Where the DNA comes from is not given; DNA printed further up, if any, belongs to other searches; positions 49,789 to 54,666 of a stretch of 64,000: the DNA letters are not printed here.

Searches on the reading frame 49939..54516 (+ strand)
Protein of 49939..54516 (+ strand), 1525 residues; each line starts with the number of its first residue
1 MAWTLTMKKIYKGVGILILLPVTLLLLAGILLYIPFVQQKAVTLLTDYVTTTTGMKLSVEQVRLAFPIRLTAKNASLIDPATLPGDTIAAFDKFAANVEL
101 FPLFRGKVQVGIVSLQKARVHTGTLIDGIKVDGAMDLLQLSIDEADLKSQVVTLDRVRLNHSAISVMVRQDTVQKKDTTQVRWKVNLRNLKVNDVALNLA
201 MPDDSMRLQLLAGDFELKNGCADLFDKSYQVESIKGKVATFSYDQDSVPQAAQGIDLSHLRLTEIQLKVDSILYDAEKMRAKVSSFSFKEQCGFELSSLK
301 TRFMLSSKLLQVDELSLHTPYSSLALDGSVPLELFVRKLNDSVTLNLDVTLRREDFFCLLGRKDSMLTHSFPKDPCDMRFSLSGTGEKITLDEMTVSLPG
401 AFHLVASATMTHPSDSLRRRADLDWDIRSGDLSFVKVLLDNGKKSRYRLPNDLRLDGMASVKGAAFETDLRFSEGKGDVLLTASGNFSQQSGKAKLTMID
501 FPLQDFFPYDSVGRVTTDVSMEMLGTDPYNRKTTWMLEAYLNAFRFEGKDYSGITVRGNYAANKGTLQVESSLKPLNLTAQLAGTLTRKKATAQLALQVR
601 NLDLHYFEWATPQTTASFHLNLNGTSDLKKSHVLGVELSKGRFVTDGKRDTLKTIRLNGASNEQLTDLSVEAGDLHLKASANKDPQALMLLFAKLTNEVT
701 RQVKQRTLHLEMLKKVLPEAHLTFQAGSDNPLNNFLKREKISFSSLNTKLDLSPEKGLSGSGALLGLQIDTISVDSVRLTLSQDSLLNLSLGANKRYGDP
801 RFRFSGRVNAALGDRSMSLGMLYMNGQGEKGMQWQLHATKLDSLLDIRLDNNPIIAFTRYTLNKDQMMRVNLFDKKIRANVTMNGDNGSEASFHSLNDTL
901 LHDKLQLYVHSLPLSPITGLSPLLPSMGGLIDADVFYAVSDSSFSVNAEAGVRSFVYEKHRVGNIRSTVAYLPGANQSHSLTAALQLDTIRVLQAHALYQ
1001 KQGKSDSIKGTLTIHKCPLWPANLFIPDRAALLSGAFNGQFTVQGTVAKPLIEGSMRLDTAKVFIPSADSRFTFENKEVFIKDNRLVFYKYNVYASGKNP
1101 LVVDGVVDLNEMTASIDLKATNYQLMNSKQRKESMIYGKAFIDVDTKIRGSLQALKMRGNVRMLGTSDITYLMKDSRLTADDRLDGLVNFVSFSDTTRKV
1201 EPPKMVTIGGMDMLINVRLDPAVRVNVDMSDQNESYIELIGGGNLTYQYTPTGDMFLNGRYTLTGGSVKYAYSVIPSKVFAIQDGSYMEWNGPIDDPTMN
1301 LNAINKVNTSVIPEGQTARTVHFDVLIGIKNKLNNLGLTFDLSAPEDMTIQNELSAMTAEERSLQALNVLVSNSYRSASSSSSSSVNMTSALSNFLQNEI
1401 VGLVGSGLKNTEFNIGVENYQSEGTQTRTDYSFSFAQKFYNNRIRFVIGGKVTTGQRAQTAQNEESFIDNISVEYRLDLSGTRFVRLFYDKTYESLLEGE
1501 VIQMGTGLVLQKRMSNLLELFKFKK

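Call 11: search_protein_families(library=pfam, proteins=[window:49939-54516:+], max_evalue=0.00001)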
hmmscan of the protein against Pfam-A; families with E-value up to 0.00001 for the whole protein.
window:49939-54516:+ (1525 aa): 1 family
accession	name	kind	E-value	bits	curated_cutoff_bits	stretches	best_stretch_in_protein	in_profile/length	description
PF04357.19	TamB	-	8.1e-35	121.2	22.4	1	1096-1492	8-380/381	TamB, inner membrane protein subunit of TAM complex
